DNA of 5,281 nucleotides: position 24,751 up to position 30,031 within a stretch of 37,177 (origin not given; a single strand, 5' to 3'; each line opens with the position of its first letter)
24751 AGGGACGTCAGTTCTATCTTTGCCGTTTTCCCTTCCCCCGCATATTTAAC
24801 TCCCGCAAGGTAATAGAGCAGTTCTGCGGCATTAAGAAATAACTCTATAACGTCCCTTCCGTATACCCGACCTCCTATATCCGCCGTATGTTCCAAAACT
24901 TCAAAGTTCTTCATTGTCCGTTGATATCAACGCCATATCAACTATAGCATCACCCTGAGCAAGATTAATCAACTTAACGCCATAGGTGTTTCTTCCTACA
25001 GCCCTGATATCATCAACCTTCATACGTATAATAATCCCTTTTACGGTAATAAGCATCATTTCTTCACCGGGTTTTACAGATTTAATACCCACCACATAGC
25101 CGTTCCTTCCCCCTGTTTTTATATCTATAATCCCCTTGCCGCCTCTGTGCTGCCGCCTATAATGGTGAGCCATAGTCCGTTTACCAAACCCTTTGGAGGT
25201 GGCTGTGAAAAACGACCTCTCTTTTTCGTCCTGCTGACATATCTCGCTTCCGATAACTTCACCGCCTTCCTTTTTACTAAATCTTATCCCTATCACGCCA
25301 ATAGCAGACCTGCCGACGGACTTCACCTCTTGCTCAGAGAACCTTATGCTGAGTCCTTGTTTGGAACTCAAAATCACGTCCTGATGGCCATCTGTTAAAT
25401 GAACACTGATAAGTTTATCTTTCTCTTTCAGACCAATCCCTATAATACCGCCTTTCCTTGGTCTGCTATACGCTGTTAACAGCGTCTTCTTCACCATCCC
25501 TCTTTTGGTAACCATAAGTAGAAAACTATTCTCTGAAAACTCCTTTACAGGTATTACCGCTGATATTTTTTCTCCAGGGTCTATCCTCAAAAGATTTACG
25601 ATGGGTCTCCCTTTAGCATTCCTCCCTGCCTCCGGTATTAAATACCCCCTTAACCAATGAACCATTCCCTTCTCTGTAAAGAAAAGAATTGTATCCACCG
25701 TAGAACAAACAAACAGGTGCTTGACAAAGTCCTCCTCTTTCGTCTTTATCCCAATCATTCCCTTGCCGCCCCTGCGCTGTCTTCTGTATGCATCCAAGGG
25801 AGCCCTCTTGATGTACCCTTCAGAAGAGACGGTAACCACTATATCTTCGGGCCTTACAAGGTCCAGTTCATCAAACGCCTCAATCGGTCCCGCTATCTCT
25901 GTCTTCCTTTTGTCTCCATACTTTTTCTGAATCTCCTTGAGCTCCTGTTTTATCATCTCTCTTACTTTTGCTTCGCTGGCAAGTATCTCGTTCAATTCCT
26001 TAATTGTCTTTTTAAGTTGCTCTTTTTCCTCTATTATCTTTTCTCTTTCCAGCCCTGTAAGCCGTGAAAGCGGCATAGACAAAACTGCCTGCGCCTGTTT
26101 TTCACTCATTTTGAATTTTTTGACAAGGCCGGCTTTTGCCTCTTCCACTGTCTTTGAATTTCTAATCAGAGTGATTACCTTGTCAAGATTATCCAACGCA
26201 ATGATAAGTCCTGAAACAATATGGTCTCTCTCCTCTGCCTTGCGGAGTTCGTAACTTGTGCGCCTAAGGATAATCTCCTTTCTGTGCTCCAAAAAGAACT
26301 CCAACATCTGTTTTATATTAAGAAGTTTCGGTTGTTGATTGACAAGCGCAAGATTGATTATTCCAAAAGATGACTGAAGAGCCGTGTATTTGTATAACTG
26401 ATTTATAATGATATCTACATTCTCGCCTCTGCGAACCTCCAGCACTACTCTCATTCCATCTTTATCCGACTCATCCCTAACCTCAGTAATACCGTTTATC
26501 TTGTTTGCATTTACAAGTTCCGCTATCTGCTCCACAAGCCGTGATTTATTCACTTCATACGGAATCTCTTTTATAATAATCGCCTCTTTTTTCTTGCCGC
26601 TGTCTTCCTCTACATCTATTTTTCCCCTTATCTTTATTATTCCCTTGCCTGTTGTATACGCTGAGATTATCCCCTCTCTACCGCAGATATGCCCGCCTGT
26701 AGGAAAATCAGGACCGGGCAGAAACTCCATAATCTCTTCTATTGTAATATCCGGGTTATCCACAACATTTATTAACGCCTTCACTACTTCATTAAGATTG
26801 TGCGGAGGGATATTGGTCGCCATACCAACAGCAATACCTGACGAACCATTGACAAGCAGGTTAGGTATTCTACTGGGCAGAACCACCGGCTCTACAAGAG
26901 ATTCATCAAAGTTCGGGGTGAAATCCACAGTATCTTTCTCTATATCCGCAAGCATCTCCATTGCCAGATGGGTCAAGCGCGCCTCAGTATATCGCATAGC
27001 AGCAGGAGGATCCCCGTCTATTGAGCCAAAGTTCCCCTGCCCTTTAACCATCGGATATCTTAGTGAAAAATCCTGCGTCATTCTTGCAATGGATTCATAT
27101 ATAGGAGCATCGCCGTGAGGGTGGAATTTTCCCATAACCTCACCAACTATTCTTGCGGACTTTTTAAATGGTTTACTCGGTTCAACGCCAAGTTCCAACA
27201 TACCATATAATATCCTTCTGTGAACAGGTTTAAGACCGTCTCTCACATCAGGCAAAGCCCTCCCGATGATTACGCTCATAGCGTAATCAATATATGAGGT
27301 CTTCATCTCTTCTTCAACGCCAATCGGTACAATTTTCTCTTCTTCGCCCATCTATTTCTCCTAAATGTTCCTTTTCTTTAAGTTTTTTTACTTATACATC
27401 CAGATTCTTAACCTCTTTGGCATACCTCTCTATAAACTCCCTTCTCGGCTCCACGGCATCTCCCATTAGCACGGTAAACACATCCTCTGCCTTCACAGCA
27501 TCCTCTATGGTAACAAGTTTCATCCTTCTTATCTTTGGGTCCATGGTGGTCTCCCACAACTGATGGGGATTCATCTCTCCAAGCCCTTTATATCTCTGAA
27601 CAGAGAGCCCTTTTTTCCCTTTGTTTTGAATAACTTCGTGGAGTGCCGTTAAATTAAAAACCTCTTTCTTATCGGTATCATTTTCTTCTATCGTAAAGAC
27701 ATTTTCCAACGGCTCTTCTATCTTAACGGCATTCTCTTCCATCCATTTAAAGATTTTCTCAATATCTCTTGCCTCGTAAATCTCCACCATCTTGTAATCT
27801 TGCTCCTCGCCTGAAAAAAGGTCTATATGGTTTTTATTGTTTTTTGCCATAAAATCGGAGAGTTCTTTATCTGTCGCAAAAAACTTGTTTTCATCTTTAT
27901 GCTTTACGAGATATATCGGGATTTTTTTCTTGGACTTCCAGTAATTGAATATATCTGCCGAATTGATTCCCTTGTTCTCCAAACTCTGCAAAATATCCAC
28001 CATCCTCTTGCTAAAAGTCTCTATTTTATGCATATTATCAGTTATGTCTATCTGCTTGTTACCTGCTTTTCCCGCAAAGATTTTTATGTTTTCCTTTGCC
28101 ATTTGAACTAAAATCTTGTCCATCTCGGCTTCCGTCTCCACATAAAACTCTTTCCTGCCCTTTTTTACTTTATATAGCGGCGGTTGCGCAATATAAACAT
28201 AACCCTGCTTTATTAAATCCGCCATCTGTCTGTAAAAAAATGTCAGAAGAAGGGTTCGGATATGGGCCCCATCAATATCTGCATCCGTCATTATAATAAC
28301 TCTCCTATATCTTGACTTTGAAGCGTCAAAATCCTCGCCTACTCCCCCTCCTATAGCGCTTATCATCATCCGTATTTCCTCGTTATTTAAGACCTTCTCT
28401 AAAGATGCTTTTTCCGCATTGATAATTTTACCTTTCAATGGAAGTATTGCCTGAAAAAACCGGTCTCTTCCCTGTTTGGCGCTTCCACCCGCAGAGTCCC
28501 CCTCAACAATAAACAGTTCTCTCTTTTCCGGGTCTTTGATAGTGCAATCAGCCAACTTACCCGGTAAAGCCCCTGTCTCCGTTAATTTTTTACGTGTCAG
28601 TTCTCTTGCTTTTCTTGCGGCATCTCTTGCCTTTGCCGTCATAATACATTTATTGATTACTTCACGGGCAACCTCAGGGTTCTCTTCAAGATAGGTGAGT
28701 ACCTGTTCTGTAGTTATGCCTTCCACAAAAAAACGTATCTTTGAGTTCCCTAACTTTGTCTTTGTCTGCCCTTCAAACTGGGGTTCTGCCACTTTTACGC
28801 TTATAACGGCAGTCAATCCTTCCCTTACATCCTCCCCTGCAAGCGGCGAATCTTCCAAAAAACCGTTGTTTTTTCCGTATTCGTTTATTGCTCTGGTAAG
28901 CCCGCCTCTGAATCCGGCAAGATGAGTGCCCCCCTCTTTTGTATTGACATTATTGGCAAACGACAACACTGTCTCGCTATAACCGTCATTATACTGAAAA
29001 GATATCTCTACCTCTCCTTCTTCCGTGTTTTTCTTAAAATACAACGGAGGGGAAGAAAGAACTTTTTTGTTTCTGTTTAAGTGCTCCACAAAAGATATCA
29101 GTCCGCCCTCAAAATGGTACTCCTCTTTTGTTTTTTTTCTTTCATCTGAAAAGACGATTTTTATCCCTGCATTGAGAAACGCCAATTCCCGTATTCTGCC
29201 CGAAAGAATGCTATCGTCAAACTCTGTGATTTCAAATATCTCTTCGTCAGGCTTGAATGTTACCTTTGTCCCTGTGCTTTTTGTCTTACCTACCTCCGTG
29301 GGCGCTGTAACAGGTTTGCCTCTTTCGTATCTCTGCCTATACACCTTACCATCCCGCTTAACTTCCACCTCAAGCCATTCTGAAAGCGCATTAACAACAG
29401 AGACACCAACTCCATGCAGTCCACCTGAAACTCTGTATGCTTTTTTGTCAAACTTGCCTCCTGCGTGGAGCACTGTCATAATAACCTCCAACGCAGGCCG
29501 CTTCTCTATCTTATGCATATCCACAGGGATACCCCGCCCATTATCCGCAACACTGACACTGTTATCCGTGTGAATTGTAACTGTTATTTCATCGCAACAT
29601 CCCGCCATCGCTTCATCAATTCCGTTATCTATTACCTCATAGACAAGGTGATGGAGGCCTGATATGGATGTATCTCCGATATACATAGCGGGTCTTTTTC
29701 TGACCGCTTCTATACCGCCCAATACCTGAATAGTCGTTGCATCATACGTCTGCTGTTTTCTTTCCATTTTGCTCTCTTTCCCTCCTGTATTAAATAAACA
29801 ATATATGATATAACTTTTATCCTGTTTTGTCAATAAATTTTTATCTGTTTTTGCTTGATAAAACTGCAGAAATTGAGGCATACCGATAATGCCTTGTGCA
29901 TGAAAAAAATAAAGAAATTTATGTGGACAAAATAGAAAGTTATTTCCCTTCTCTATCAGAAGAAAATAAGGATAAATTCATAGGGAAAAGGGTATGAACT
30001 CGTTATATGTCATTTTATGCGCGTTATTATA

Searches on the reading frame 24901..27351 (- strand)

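Call 19: search_protein_families(library=pfam, proteins=[window:24901-27351:-], max_evalue=0.001)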
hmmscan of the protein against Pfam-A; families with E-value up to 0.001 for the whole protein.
window:24901-27351:- (816 aa): 2 families
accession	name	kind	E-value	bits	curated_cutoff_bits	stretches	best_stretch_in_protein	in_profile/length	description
PF00521.26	DNA_topoisoIV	-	7e-169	562.7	31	1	31-472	1-432/432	DNA gyrase/topoisomerase IV, subunit A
PF03989.18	DNA_gyraseA_C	-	1.9e-65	216.5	27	6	503-550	1-48/48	DNA gyrase C-terminal domain, beta-propeller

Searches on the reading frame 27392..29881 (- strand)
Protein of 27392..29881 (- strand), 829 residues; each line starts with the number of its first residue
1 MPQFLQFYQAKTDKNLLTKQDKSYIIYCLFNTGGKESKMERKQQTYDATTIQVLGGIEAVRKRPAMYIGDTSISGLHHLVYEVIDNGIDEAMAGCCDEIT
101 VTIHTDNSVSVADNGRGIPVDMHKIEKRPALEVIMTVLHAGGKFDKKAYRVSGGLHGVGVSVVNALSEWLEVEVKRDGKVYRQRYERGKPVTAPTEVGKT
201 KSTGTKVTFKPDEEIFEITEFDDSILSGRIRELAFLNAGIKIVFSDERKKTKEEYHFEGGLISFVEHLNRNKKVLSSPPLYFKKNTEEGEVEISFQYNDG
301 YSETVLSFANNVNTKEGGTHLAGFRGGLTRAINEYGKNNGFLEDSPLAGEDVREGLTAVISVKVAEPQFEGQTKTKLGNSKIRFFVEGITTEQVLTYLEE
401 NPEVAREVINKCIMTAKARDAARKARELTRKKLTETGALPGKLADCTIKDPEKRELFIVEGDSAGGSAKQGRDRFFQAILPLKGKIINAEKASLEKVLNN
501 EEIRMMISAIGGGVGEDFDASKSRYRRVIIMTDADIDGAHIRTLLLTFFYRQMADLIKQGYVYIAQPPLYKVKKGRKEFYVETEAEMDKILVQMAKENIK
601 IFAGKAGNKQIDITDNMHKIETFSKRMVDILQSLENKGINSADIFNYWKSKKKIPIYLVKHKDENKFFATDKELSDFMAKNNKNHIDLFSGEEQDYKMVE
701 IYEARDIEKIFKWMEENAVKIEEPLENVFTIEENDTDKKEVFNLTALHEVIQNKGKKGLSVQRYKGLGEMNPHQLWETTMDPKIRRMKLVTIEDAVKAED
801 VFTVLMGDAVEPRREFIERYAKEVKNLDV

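Call 19: search_protein_families(library=pfam, proteins=[window:27392-29881:-], max_evalue=0.001)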
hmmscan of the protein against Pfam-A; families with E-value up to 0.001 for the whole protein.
window:27392-29881:- (829 aa): 5 families
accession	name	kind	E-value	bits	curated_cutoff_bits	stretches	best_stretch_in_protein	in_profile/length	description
PF00204.31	DNA_gyraseB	-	3e-58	196.5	27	1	260-427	1-172/173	DNA gyrase B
PF00986.26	DNA_gyraseB_C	-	8e-31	106.4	29.8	1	756-818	1-63/63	DNA gyrase B subunit, carboxyl terminus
PF01751.28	Toprim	-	1.2e-18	67.4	23.1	1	455-566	1-95/96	Toprim domain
PF02518.31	HATPase_c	-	1.7e-17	64.3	26.4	1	74-213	4-109/111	Histidine kinase-, DNA gyrase B-, and HSP90-like ATPase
PF21249.2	GyrB_hook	-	7.1e-05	22.7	23.7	1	568-593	1-26/29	GyrB, hook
